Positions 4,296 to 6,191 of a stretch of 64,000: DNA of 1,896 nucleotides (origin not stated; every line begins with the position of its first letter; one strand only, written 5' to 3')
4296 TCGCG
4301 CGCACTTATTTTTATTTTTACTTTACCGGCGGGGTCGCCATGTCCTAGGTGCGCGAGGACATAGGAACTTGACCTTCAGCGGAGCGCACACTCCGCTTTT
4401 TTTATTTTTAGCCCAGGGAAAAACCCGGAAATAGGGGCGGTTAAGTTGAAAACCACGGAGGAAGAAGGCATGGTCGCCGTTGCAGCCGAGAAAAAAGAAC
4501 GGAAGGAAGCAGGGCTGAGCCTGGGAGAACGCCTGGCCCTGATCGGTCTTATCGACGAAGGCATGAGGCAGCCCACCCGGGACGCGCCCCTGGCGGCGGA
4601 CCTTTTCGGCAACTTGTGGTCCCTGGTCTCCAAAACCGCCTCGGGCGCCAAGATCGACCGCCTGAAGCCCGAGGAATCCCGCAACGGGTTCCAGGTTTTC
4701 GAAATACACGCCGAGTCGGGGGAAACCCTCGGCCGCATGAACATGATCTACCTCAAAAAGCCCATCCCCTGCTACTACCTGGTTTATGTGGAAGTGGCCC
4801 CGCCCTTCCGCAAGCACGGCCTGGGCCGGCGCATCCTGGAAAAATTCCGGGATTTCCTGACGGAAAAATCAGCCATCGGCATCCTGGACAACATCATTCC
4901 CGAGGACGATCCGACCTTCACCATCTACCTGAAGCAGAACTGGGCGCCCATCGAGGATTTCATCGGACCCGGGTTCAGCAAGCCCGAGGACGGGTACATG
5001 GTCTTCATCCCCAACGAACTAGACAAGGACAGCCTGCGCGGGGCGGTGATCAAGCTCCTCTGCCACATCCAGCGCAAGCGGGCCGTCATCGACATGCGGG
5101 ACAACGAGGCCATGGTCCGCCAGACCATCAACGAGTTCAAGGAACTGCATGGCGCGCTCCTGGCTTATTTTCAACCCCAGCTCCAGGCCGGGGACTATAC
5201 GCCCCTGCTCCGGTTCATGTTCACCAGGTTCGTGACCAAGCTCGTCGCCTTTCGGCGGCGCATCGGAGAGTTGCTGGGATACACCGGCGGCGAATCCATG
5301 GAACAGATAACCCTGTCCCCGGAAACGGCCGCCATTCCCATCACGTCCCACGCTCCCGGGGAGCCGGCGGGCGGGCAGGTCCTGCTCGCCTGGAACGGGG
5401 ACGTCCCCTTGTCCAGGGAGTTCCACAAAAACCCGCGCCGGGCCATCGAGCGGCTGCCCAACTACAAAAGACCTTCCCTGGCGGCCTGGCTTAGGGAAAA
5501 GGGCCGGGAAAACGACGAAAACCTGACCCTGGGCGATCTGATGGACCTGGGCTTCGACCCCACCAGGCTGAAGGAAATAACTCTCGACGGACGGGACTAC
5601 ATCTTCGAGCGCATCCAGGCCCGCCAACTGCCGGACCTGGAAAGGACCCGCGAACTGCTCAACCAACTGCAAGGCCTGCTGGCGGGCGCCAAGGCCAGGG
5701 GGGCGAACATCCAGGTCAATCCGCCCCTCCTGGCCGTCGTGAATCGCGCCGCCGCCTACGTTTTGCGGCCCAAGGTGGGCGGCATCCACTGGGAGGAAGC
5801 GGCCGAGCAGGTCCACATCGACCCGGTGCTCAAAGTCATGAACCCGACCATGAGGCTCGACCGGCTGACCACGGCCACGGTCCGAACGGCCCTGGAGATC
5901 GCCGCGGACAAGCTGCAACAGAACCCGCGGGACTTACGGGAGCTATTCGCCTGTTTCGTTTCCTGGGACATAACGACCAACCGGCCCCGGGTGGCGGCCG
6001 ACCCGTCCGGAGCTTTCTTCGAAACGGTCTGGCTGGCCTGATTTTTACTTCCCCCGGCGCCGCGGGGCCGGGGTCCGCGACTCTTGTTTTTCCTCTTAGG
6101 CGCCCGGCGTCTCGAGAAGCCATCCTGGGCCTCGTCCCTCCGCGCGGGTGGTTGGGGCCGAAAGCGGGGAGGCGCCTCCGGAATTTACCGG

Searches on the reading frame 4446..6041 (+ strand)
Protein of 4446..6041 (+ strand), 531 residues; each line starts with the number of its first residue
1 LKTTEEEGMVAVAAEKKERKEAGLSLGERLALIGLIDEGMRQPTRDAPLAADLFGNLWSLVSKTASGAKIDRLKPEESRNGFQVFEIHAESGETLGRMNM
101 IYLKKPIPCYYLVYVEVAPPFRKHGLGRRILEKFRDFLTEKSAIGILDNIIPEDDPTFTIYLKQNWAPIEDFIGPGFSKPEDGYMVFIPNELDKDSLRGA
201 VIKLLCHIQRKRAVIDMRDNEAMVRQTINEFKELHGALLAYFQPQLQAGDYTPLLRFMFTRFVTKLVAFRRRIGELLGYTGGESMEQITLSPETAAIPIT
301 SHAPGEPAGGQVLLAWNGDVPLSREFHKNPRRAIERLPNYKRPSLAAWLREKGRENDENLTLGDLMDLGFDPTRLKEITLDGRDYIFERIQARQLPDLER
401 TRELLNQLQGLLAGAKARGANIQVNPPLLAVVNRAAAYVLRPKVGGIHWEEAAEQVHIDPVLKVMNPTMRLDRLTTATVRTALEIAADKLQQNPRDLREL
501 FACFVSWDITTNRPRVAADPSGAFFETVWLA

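Call 28: search_protein_families(library=pfam, proteins=[window:4446-6041:+], max_evalue=0.00001)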
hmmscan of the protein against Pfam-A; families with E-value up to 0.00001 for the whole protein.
window:4446-6041:+ (531 aa): 0 families

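Call 76: search_protein_families(library=pfam, proteins=[window:4446-6041:+], max_evalue=0.001)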
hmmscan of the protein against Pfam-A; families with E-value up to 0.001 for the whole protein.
window:4446-6041:+ (531 aa): 1 family
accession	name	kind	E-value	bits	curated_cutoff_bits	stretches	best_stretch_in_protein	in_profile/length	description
PF00583.31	Acetyltransf_1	-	0.00093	19.9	20.7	0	90-143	40-93/116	Acetyltransferase (GNAT) family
